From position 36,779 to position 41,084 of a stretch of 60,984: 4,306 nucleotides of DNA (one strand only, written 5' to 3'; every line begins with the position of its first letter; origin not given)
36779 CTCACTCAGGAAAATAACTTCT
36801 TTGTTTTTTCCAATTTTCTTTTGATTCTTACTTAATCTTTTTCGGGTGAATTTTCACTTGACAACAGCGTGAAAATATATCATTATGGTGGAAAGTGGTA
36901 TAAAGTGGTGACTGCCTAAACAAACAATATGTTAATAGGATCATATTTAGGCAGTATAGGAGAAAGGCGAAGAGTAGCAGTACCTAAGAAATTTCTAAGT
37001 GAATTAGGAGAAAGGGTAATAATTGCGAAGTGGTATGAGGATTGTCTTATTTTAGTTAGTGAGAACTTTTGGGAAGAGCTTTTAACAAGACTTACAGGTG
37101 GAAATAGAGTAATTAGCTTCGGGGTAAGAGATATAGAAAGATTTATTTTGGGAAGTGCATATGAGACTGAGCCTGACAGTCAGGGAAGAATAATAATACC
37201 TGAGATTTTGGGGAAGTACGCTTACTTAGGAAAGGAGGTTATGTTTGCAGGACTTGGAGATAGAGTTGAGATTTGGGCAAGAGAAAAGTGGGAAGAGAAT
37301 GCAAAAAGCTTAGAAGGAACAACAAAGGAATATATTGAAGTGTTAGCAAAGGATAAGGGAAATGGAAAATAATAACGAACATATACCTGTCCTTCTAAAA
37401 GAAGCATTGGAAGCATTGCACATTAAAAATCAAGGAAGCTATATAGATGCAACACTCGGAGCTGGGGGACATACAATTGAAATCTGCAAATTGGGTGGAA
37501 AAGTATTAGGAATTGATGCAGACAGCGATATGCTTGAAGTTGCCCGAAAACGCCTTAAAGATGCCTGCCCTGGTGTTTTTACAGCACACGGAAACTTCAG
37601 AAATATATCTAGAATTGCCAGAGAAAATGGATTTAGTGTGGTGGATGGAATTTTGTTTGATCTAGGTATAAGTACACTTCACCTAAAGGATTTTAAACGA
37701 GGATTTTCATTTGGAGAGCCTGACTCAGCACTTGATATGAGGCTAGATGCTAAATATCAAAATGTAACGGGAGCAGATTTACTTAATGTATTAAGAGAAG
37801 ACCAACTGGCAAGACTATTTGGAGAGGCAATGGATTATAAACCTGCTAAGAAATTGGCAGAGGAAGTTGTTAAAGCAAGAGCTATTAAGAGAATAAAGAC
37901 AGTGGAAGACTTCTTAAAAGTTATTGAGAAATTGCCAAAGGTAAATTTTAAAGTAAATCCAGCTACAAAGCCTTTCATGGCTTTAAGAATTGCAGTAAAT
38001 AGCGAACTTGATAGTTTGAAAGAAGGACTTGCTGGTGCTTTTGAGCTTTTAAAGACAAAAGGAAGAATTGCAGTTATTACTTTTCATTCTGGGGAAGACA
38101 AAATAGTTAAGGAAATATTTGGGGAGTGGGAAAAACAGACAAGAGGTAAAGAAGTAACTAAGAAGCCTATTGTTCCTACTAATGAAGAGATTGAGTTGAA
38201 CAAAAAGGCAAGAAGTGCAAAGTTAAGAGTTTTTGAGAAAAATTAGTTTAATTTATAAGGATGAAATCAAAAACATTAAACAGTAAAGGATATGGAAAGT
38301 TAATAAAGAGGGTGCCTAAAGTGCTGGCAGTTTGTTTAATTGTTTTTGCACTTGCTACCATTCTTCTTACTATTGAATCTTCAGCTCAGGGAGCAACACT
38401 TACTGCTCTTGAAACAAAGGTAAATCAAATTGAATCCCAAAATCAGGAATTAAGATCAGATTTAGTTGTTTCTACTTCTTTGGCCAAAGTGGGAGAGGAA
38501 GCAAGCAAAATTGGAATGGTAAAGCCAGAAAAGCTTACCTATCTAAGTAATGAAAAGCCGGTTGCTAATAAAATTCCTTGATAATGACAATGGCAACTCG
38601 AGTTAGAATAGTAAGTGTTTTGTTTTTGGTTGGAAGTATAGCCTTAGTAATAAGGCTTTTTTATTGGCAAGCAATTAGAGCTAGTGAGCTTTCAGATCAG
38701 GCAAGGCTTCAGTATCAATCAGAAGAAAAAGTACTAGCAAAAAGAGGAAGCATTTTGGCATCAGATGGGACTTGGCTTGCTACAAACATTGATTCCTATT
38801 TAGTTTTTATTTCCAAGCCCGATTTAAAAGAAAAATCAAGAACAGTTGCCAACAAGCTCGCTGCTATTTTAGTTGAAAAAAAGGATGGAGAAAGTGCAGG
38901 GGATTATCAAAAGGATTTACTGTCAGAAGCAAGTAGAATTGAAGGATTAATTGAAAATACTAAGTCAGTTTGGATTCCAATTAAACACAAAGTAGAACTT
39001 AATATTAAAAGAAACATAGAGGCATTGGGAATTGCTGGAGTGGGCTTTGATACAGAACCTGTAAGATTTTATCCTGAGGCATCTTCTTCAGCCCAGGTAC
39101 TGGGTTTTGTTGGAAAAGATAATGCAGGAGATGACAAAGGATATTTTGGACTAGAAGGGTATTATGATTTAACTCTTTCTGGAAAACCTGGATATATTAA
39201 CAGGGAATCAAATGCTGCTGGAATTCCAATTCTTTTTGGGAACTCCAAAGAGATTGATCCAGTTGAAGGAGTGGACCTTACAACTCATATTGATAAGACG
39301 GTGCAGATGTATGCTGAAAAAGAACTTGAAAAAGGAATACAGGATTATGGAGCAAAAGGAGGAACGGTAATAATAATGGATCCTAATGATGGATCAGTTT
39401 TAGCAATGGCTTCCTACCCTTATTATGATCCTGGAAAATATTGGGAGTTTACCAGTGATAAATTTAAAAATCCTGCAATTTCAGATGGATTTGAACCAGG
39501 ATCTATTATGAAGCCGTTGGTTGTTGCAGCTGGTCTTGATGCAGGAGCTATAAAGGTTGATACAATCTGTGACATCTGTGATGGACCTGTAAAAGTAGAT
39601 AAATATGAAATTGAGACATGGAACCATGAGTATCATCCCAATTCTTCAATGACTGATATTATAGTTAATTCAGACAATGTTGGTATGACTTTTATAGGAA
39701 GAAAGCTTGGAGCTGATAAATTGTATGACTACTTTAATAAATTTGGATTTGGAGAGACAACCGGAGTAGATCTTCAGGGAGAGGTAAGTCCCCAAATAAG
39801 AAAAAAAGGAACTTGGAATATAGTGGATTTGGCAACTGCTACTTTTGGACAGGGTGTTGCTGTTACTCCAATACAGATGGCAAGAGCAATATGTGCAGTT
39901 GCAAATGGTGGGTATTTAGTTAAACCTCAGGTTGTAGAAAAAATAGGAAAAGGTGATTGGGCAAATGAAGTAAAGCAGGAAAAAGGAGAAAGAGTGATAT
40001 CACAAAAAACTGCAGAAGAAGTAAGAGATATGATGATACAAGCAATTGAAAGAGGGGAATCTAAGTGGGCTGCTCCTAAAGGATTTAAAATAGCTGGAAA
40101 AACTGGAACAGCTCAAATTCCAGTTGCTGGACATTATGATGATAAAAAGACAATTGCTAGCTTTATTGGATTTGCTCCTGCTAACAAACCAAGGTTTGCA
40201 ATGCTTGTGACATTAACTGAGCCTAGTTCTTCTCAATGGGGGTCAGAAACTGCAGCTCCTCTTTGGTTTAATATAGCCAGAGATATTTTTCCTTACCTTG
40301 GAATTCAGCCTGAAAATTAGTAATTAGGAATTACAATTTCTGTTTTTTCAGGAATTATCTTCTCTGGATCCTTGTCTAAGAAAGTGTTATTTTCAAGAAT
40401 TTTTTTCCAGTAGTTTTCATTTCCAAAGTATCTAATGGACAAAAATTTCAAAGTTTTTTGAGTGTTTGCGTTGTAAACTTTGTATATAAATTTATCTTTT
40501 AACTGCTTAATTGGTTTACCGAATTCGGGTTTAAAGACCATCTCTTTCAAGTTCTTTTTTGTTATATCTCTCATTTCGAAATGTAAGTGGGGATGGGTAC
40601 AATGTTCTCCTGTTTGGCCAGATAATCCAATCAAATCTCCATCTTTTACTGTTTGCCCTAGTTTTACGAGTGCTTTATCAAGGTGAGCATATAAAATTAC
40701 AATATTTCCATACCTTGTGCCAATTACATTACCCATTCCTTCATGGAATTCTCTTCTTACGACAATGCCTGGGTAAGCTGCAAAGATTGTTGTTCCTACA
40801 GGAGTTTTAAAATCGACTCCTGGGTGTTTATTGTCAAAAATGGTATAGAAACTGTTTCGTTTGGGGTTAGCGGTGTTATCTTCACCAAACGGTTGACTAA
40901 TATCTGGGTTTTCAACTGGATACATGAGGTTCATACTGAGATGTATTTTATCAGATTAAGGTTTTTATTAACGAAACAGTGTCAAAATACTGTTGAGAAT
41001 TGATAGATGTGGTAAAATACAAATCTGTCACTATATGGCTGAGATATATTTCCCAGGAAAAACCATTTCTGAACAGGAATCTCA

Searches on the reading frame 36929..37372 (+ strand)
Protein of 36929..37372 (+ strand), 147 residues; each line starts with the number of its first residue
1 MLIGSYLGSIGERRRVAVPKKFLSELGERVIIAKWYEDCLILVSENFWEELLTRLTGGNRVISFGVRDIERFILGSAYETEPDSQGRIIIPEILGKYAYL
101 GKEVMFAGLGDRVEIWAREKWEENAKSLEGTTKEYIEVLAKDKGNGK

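Call 27: search_protein_families(library=pfam, proteins=[window:36929-37372:+], max_evalue=0.001)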
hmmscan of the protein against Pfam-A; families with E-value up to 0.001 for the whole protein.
window:36929-37372:+ (147 aa): 1 family
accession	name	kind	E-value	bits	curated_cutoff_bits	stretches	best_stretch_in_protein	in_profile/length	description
PF02381.23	MraZ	-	3.5e-18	65.8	23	1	73-126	1-54/72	MraZ protein, putative antitoxin-like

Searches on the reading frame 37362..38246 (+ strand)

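Call 10: search_protein_families(library=pfam, proteins=[window:37362-38246:+], max_evalue=0.001)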
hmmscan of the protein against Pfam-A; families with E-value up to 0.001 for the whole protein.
window:37362-38246:+ (294 aa): 3 families
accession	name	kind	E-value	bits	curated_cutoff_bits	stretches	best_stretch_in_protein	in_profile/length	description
PF01795.25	Methyltransf_5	-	9.8e-85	285.2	27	1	5-293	2-308/309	MraW methylase family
PF13649.12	Methyltransf_25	-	2.2e-06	28.7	27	1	29-93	3-67/97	Methyltransferase domain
PF13847.12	Methyltransf_31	-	0.00053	20.1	27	0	23-67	3-50/145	Methyltransferase domain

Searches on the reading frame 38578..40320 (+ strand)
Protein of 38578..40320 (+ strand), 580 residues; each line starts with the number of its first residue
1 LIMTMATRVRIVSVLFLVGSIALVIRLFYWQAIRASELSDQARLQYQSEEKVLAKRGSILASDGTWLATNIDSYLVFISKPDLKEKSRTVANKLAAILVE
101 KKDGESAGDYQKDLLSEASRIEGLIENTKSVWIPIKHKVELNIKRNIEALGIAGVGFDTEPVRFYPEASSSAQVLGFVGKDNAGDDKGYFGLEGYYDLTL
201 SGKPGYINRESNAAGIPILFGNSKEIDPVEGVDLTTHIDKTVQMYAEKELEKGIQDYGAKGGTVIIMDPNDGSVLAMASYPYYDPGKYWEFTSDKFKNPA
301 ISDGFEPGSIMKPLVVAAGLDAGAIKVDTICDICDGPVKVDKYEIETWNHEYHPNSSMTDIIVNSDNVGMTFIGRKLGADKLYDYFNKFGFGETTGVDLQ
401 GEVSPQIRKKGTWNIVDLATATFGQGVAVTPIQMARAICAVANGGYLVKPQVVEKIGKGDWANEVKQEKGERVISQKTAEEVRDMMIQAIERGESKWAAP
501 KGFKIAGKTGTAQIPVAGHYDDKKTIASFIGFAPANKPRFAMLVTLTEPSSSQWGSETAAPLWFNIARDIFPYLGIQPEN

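Call 10: search_protein_families(library=pfam, proteins=[window:38578-40320:+], max_evalue=0.001)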
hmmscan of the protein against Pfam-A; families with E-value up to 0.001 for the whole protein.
window:38578-40320:+ (580 aa): 3 families
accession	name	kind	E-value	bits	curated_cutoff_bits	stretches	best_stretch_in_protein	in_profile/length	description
PF00905.27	Transpeptidase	-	3.8e-75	253.3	22.1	1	262-567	1-294/299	Penicillin binding protein transpeptidase domain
PF03717.20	PBP_dimer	-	1.6e-17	64.9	24.4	1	54-215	4-173/180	Penicillin-binding Protein dimerisation domain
PF13354.11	Beta-lactamase2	-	6e-07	29.5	22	1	305-512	21-190/214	Beta-lactamase enzyme family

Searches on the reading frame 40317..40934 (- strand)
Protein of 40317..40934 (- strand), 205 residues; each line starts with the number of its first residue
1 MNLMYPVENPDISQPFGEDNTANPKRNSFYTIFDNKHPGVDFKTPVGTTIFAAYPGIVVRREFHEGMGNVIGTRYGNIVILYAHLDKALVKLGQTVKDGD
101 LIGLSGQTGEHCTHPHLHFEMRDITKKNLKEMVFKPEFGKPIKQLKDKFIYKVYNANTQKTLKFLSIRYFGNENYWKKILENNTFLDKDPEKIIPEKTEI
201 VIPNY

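Call 27: search_protein_families(library=pfam, proteins=[window:40317-40934:-], max_evalue=0.001)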
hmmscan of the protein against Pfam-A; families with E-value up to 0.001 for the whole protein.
window:40317-40934:- (205 aa): 1 family
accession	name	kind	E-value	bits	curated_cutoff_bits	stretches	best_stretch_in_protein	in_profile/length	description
PF01551.29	Peptidase_M23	-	2e-24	86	28.7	1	36-123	2-89/96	Peptidase family M23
